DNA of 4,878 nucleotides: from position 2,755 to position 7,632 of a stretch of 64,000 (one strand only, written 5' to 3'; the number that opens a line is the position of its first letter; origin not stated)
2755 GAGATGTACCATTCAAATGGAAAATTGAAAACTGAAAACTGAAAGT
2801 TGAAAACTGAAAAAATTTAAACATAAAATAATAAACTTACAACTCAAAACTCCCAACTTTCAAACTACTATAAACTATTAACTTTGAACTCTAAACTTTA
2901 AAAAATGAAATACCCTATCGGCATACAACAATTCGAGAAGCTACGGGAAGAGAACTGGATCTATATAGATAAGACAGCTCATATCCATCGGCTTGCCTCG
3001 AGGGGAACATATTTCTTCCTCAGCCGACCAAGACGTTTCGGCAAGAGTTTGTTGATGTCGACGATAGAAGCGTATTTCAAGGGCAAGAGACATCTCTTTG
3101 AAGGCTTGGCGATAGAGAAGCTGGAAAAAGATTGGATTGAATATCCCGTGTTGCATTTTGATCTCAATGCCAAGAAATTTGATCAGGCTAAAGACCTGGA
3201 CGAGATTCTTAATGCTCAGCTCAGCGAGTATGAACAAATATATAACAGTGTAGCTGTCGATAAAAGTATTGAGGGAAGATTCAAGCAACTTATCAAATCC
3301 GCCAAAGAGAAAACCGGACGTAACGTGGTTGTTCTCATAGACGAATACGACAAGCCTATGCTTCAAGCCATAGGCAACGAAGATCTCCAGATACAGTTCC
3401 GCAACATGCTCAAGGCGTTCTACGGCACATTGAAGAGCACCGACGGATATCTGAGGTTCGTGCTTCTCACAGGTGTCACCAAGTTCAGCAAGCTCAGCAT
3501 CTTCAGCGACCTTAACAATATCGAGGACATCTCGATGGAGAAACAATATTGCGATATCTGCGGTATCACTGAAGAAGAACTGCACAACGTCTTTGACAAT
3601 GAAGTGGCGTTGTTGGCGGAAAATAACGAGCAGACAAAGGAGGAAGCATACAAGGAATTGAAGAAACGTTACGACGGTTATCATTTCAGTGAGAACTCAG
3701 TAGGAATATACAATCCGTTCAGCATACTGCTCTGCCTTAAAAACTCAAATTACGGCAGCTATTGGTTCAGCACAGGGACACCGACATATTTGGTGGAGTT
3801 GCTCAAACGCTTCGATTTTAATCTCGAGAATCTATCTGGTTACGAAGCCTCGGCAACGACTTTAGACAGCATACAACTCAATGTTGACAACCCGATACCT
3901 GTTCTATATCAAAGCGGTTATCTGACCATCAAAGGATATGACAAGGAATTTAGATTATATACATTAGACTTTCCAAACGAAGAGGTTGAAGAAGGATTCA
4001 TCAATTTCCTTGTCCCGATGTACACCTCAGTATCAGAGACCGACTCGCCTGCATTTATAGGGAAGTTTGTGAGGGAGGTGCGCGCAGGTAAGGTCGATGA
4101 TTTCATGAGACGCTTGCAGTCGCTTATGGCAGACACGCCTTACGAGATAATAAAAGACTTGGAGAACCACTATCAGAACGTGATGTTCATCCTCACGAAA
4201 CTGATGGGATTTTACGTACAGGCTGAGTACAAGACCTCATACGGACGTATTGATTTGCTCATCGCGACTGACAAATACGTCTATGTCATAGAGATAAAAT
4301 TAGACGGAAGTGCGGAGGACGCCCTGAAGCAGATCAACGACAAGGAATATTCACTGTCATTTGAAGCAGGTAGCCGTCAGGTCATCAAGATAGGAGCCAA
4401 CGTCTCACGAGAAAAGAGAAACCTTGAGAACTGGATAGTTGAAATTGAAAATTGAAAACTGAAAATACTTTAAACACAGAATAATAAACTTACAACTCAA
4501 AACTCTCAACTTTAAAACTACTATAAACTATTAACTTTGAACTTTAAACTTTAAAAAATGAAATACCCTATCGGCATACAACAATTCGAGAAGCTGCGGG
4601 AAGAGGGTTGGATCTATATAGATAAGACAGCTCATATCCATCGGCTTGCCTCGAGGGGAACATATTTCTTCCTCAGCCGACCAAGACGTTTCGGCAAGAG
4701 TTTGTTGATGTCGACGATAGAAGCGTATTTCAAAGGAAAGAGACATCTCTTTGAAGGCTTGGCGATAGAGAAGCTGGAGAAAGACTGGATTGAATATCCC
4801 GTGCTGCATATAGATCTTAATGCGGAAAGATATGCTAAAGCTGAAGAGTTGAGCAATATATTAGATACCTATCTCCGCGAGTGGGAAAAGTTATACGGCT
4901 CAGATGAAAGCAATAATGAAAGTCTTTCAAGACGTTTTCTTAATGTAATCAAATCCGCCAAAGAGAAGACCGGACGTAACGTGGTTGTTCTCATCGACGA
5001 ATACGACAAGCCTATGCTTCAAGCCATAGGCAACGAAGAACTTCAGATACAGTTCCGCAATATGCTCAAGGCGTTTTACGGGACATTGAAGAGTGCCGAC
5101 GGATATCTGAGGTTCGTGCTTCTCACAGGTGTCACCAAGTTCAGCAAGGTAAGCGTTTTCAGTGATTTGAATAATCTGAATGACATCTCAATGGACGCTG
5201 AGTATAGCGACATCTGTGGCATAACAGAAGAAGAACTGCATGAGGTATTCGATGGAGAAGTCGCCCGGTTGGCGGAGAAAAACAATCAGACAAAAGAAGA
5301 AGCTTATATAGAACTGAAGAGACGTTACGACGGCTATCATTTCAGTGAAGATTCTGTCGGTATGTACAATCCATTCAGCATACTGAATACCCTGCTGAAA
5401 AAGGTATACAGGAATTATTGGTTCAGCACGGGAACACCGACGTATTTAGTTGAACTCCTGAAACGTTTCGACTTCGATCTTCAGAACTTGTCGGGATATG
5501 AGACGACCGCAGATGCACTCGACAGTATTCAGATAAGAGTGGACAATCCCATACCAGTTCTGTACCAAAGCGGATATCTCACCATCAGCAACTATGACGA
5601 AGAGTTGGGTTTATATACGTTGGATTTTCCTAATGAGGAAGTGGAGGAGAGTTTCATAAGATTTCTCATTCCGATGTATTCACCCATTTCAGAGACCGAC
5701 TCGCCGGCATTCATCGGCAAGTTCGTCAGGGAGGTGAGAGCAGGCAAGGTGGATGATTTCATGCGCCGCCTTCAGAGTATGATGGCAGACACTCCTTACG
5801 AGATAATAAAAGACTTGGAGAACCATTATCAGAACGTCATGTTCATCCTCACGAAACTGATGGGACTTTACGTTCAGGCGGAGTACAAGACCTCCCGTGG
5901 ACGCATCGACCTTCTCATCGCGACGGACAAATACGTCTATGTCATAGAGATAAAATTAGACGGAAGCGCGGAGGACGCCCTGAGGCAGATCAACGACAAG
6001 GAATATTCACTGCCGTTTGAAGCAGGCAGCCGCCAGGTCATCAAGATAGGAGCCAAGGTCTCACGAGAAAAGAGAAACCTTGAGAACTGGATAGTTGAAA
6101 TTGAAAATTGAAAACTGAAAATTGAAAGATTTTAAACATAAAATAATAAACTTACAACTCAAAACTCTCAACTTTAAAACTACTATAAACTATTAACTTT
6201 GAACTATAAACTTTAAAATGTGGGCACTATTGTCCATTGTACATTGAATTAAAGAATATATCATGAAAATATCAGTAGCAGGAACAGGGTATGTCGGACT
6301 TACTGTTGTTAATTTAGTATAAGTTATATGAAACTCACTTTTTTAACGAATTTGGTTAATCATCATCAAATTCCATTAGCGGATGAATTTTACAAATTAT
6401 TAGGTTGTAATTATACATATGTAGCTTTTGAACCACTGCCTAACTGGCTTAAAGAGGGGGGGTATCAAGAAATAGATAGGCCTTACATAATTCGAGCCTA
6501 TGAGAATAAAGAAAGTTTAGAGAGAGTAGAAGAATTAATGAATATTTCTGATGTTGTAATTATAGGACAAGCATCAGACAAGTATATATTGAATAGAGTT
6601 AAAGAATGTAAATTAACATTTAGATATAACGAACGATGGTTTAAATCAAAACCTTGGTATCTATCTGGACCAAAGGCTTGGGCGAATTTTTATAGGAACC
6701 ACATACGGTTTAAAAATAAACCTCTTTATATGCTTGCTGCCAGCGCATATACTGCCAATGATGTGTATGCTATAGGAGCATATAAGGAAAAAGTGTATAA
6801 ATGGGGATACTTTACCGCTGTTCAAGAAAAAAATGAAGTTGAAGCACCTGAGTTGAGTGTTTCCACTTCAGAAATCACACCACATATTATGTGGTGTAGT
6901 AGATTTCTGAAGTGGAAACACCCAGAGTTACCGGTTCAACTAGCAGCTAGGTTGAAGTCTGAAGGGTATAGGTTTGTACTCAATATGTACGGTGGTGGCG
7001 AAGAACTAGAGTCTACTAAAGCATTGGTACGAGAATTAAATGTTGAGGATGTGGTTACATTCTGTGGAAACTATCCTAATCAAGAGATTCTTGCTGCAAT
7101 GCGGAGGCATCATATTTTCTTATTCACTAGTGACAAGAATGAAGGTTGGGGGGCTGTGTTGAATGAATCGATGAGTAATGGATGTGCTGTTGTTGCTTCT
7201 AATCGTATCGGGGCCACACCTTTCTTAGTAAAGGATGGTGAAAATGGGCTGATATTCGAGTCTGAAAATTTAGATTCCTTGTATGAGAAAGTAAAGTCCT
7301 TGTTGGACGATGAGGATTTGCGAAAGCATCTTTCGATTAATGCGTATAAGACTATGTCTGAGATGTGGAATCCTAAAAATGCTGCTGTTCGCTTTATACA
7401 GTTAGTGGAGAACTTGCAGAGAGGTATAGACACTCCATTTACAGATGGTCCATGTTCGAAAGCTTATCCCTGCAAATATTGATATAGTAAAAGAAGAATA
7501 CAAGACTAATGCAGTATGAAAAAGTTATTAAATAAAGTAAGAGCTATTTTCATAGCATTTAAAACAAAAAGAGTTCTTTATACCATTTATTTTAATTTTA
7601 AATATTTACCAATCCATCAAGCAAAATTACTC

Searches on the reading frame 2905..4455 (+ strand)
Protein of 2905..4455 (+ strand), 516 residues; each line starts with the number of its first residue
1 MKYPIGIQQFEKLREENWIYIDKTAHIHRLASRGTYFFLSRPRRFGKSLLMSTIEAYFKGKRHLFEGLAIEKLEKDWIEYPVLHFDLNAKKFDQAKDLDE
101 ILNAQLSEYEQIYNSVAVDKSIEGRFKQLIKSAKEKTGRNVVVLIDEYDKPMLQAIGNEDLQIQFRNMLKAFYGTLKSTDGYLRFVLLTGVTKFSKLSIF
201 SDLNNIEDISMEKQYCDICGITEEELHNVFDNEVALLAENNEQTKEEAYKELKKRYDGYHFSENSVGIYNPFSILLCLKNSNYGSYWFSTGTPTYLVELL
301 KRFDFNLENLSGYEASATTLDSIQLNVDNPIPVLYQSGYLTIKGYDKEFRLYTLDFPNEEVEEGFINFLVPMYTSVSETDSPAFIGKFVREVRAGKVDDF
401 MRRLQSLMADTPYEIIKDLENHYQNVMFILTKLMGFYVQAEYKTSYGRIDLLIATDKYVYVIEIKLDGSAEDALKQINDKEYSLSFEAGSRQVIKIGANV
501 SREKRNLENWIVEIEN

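Call 59: search_protein_families(library=pfam, proteins=[window:2905-4455:+], max_evalue=0.00001)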
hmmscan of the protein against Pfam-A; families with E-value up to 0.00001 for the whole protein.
window:2905-4455:+ (516 aa): 2 families
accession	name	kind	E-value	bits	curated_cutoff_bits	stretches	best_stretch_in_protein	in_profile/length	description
PF09820.16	AAA-ATPase_like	-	1.3e-72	244.2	26.1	1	4-200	1-201/201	Predicted AAA-ATPase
PF08011.17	PDDEXK_9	-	1.2e-20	73.9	25.5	1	420-510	3-105/105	PD-(D/E)XK nuclease superfamily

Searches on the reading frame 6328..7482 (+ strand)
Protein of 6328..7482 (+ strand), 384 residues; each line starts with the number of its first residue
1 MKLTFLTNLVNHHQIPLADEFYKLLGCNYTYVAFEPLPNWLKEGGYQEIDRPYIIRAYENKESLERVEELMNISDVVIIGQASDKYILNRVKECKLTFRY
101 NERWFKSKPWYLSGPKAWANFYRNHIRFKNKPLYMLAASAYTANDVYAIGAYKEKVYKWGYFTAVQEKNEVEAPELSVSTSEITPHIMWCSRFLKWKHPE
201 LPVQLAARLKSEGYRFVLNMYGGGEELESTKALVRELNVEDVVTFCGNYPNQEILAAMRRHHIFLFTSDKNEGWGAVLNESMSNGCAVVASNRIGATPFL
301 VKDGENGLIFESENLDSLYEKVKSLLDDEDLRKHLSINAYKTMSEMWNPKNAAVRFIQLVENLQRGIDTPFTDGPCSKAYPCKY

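Call 59: search_protein_families(library=pfam, proteins=[window:6328-7482:+], max_evalue=0.00001)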
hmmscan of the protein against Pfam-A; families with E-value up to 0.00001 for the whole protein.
window:6328-7482:+ (384 aa): 3 families
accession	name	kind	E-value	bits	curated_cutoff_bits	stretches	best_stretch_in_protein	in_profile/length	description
PF00534.26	Glycos_transf_1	-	1.9e-31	109.3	26.4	1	189-341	20-171/172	Glycosyl transferases group 1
PF13692.12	Glyco_trans_1_4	-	2.4e-20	73.7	27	1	185-328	2-142/142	Glycosyl transferases group 1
PF13524.12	Glyco_trans_1_2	-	6.3e-06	26.6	25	0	242-355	28-141/144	Glycosyl transferase-like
